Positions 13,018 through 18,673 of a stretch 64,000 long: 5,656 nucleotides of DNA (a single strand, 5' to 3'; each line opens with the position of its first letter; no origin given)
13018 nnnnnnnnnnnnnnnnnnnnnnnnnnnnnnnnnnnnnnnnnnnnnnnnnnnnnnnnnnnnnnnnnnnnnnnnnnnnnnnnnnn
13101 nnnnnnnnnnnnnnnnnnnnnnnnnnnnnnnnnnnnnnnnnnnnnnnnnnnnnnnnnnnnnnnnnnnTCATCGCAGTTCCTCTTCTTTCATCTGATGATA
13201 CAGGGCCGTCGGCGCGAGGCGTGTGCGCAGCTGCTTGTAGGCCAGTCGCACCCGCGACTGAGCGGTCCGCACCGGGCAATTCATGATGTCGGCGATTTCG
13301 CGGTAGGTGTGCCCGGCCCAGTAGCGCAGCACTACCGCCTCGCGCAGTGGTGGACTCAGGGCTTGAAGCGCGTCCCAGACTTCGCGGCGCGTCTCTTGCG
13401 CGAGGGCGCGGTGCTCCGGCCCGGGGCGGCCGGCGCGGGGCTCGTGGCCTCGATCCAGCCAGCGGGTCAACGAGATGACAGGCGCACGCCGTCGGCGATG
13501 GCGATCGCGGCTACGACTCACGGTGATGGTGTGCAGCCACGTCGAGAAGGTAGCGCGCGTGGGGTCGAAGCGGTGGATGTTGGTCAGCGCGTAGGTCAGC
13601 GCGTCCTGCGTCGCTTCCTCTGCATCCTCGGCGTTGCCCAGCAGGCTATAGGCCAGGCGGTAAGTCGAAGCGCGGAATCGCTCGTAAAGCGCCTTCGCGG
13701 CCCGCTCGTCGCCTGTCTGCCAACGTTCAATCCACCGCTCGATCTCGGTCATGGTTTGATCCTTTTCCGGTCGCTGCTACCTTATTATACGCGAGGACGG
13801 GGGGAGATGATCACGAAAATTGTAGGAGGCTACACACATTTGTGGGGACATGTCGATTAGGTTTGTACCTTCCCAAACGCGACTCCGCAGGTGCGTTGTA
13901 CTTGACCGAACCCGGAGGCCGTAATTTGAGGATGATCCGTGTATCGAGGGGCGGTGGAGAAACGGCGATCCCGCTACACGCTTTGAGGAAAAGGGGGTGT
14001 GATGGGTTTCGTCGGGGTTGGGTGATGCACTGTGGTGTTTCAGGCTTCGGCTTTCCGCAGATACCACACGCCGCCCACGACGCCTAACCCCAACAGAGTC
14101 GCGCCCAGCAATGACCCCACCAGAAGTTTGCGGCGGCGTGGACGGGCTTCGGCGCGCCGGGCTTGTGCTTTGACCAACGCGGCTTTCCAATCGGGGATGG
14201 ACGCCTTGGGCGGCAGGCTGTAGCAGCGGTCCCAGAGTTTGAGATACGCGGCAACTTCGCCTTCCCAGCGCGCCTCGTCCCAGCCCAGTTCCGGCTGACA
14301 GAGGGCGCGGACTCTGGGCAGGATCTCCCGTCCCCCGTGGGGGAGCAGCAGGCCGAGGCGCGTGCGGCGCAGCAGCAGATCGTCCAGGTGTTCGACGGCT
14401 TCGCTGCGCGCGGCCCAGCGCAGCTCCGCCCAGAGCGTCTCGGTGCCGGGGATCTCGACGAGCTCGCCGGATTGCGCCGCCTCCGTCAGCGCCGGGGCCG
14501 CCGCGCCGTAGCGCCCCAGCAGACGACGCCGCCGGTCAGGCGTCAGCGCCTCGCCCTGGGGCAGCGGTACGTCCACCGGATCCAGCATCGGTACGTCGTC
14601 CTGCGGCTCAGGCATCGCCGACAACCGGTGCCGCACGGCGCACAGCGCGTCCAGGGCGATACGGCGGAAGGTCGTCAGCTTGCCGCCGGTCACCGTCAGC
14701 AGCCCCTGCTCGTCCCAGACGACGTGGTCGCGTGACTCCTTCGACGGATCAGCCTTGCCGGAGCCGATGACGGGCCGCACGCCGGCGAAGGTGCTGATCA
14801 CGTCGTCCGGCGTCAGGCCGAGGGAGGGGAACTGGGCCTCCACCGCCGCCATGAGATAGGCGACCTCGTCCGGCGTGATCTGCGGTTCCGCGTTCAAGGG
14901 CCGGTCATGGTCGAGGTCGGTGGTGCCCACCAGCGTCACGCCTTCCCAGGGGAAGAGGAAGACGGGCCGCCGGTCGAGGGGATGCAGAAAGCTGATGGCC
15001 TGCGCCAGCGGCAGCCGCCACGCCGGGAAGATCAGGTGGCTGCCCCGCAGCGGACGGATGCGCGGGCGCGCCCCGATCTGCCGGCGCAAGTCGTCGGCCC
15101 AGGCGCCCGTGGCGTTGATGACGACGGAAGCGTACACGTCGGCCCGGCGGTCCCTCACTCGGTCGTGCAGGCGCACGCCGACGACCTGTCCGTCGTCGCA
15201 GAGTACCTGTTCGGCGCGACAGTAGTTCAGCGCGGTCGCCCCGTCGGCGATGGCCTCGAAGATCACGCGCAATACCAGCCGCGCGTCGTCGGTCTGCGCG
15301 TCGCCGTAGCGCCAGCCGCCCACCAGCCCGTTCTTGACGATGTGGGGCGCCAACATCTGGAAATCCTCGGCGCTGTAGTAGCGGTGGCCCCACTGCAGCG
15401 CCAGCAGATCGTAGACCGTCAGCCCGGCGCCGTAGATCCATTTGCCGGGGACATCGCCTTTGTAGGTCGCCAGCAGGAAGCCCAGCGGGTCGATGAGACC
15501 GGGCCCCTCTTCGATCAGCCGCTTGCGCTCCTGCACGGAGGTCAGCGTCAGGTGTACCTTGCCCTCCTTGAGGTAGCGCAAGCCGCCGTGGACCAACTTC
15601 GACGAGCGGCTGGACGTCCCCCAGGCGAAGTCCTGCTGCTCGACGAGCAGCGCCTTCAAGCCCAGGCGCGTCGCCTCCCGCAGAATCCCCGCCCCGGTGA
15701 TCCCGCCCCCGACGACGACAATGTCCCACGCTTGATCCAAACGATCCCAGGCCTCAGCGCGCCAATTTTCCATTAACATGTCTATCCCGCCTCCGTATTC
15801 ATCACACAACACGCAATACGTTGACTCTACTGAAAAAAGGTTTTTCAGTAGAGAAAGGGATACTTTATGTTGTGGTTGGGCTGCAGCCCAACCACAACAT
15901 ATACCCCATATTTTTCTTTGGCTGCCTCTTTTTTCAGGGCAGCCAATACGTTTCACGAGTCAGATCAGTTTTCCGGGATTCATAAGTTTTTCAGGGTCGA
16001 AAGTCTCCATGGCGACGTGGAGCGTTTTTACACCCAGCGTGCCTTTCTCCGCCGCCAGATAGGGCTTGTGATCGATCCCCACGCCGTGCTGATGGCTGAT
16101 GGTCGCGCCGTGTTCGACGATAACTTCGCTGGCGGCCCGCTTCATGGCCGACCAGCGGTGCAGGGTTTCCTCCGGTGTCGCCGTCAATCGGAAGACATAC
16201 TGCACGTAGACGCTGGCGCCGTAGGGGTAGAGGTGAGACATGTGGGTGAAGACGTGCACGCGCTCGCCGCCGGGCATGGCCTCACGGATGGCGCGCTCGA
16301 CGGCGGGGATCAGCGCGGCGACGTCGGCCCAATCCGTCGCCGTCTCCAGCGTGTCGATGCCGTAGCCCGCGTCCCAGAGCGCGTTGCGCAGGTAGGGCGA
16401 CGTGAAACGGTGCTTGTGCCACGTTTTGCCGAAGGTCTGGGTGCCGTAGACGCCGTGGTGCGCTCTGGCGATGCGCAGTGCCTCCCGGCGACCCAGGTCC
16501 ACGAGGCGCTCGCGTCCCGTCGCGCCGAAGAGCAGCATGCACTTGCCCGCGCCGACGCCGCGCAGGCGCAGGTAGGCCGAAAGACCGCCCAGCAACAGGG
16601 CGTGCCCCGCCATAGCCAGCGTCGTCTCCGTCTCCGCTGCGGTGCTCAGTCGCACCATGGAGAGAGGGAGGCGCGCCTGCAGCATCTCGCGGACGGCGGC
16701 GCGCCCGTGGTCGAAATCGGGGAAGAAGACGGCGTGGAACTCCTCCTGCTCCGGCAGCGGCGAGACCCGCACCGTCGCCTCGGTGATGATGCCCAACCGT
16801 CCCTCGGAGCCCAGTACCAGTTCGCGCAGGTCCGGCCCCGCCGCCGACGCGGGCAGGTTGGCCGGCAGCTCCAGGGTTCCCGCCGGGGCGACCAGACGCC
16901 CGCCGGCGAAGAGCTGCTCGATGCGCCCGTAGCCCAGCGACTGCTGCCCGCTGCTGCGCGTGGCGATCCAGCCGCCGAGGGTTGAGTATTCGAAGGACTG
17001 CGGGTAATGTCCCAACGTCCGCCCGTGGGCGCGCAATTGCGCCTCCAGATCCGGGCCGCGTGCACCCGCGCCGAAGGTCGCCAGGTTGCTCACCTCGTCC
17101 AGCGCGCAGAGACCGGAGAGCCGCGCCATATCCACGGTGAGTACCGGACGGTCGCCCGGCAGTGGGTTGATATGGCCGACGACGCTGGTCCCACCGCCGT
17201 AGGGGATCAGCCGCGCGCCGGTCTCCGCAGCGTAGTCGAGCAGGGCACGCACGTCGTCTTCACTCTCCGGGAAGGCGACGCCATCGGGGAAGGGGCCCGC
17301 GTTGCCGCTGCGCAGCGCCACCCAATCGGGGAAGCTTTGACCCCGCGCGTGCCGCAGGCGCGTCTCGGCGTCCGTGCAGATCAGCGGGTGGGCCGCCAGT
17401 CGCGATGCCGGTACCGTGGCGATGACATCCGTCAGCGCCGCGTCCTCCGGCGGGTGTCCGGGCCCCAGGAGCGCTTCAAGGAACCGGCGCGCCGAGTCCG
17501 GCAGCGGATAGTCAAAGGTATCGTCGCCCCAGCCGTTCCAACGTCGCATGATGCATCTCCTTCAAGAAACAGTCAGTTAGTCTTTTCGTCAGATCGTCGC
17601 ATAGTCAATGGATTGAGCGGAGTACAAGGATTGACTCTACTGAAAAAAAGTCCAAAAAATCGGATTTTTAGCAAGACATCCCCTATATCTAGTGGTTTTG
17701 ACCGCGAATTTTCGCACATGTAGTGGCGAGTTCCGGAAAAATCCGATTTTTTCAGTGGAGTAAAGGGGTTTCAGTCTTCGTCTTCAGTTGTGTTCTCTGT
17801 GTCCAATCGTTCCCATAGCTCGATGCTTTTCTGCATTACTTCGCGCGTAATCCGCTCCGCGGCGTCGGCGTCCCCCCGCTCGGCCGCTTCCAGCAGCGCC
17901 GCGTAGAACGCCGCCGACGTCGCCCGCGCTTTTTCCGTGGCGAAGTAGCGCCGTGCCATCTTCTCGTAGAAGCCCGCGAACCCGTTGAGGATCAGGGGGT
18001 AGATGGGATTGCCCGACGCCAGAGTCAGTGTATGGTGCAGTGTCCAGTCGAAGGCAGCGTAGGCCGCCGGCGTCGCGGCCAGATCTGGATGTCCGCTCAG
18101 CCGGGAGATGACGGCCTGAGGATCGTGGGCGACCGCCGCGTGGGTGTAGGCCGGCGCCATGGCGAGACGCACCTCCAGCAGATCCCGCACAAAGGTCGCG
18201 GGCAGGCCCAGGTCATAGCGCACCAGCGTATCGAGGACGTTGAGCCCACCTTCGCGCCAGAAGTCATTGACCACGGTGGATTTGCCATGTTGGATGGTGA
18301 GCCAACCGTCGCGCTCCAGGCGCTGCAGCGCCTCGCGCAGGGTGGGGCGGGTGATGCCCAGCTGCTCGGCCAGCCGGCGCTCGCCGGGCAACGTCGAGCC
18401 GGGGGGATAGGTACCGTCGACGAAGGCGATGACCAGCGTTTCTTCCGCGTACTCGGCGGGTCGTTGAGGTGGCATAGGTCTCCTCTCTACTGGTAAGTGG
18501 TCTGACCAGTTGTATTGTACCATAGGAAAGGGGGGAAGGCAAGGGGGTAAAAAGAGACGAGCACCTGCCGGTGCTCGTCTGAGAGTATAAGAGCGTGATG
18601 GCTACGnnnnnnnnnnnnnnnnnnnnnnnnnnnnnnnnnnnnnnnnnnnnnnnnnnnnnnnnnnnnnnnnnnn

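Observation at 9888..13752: ECF sigma / zf-HC2 anti-sigma operon with a paralogous tri-TM 'GGGE(Y/H)HY(G/R)HVGE' domain used twice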

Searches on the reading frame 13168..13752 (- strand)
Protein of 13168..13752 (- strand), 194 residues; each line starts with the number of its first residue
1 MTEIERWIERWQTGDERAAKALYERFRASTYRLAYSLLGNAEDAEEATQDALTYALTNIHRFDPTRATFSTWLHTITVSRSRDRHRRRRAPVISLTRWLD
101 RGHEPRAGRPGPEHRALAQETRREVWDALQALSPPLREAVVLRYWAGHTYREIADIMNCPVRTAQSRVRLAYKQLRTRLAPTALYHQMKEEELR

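Call 4: search_protein_families(library=pfam, max_evalue=1, proteins=[window:13168-13752:-])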
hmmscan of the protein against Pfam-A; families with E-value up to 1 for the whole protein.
window:13168-13752:- (194 aa): 10 families
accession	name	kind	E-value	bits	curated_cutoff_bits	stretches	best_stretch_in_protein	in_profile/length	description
PF04542.20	Sigma70_r2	-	7.5e-17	61.3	24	1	22-89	1-69/71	Sigma-70 region 2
PF08281.18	Sigma70_r4_2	-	2.9e-15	56.1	25.7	1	123-175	2-54/54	Sigma-70, region 4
PF07638.17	Sigma70_ECF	-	2.6e-09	37.7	21.1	1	1-178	1-182/185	ECF sigma factor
PF04545.22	Sigma70_r4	-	2.7e-09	36.8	24.1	1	128-176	1-49/50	Sigma-70, region 4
PF13384.12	HTH_23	-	4.4e-05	23.6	24.6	1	137-172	7-41/50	Homeodomain-like domain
PF13518.12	HTH_28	-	4.6e-05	23.9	25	1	137-169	2-34/52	Helix-turn-helix domain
PF25787.1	HTH_SB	-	0.053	13.7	43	1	131-169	6-44/53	Sleeping Beauty transposase HTH domain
PF20057.4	DUF6456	-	0.056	14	26.3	1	109-176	65-131/136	Domain of unknown function (DUF6456)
PF00196.25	GerE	-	0.073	13.1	23.5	1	137-175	6-45/57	Bacterial regulatory proteins, luxR family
PF06530.18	Phage_antitermQ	-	0.17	12.3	26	1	128-178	59-109/118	Phage antitermination protein Q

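Call 6: search_protein_families(library=ncbifam, max_evalue=1, proteins=[window:13168-13752:-])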
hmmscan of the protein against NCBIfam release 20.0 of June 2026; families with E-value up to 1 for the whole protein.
window:13168-13752:- (194 aa): 92 families (the best 25 are shown)
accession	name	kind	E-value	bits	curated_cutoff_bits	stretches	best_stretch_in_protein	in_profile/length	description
TIGR02937.1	sigma70-ECF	superfamily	2.8e-28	98.6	42.9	1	18-179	2-165/165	sigma-70 family RNA polymerase sigma factor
NF009172.0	PRK12519.1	subfamily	1.6e-27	96.3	222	1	11-180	23-190/194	RNA polymerase sigma factor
NF009166.1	PRK12513.1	equivalog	3.5e-27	95.4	206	1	5-182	10-189/193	RNA polymerase sigma factor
NF007216.0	PRK09638.1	equivalog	1.6e-26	93.2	194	1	5-179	6-174/180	RNA polymerase sigma factor SigY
NF004113.0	PRK05602.1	equivalog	2.1e-26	92.8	208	1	10-182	38-204/211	RNA polymerase sigma factor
NF007223.0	PRK09641.1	equivalog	6.7e-26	91.3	209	1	4-179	5-184/187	RNA polymerase sigma factor SigW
NF007228.0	PRK09646.1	subfamily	1.9e-24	86.4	226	1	3-179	16-190/194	ECF RNA polymerase sigma factor SigK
TIGR02948.1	SigW_bacill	equivalog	6.3e-24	85.1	243.1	1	4-179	5-184/187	RNA polymerase sigma factor SigW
NF009195.0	PRK12543.1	subfamily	2.4e-22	79.4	197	1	3-180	6-179/192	RNA polymerase sigma factor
TIGR02939.1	RpoE_Sigma70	equivalog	8.3e-22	78.1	236.15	1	7-181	10-188/190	RNA polymerase sigma factor RpoE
NF007225.0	PRK09643.1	equivalog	3e-21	76.1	190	1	9-183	19-186/204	RNA polymerase sigma factor SigM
NF007229.0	PRK09647.1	equivalog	3.4e-21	75.6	265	1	26-185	53-208/220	RNA polymerase sigma factor SigE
TIGR02983.1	SigE-fam_strep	subfamily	3.8e-20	72.4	141.55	1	17-180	6-159/162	SigE family RNA polymerase sigma factor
TIGR02985.1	Sig70_bacteroi1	subfamily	6.9e-20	71.9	126.4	1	20-179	4-162/162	RNA polymerase sigma-70 factor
NF009176.0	PRK12524.1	equivalog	9e-20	71.3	264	1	9-179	18-184/196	RNA polymerase sigma factor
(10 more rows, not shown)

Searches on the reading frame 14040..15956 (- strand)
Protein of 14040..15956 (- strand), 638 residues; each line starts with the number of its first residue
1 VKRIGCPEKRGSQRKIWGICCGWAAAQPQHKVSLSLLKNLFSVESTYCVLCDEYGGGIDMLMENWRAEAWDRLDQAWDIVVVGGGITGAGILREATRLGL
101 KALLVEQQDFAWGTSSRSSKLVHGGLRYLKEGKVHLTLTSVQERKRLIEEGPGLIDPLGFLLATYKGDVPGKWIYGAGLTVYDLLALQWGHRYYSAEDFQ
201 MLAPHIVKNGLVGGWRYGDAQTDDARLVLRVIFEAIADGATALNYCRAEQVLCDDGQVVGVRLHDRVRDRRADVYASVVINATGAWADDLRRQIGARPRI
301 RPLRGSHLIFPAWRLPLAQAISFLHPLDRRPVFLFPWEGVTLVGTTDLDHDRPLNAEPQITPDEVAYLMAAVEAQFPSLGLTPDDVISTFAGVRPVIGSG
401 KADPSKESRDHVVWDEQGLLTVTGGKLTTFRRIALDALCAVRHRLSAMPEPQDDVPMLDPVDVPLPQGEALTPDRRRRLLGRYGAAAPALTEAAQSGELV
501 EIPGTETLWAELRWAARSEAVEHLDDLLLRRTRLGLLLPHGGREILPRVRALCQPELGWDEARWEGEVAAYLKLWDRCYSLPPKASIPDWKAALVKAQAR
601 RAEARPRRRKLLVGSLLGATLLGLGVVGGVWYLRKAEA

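Call 4: search_protein_families(library=pfam, max_evalue=1, proteins=[window:14040-15956:-])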
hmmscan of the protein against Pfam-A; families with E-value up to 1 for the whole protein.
window:14040-15956:- (638 aa): 6 families
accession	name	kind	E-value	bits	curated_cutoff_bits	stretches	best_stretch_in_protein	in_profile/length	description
PF01266.30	DAO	-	1.4e-53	183.1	27.9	1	78-429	1-351/353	FAD dependent oxidoreductase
PF16901.10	DAO_C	-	7.9e-19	68.2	31.4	1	470-563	27-125/126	C-terminal domain of alpha-glycerophosphate oxidase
PF12831.13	FAD_oxidored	-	1.1e-05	25.4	27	1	78-118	1-41/416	FAD dependent oxidoreductase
PF00890.30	FAD_binding_2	-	0.002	17.8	20.4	1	223-293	140-211/414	FAD binding domain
PF13450.12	NAD_binding_8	-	0.0078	16.9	21.9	1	81-115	1-35/68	NAD(P)-binding Rossmann-like domain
PF07992.20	Pyr_redox_2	-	0.051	13.4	26.1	1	78-109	144-175/291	Pyridine nucleotide-disulphide oxidoreductase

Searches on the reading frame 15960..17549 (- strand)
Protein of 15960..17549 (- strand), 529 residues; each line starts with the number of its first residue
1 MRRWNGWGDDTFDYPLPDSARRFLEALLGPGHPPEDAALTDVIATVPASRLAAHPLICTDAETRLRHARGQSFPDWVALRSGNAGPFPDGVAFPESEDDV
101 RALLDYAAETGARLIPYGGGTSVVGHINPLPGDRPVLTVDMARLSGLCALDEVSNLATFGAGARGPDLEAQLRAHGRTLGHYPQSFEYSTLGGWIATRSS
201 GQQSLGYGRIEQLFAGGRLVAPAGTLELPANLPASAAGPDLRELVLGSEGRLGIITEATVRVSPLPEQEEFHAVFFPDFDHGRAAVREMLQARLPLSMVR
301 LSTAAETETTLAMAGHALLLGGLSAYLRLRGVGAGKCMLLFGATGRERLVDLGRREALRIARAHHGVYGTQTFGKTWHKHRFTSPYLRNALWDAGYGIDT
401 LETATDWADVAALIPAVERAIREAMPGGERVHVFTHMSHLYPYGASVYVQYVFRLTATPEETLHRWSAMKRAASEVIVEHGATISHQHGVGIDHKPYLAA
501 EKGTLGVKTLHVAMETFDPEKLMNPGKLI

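Call 67: search_protein_families(library=pfam, max_evalue=0.0001, proteins=[window:15960-17549:-])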
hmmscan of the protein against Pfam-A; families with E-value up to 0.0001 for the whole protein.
window:15960-17549:- (529 aa): 2 families
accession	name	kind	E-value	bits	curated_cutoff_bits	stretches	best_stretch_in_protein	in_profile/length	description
PF02913.24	FAD-oxidase_C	-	2.6e-37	129.3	21.2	1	266-528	2-248/248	FAD linked oxidases, C-terminal domain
PF01565.28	FAD_binding_4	-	6.2e-31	107.4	26.4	1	88-226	1-135/139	FAD binding domain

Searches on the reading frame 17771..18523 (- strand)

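Call 67: search_protein_families(library=pfam, max_evalue=0.0001, proteins=[window:17771-18523:-])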
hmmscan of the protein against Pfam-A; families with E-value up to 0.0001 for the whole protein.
window:17771-18523:- (250 aa): 5 families
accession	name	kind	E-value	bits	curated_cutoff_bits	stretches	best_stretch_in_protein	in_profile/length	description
PF07840.17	FadR_C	-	2.3e-42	145.1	23.6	1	86-241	1-156/164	FadR C-terminal domain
PF00392.27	GntR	-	6.8e-19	67.7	27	1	26-85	5-64/64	Bacterial regulatory proteins, gntR family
PF07729.17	FCD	-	1.2e-10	42.3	24.3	1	114-231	1-124/125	FCD domain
PF13545.12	HTH_Crp_2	-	2.1e-05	24.9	27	1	50-87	27-63/70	Crp-like helix-turn-helix domain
PF13412.12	HTH_24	-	3.1e-05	23.9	21.9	1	49-75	21-47/48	Winged helix-turn-helix DNA-binding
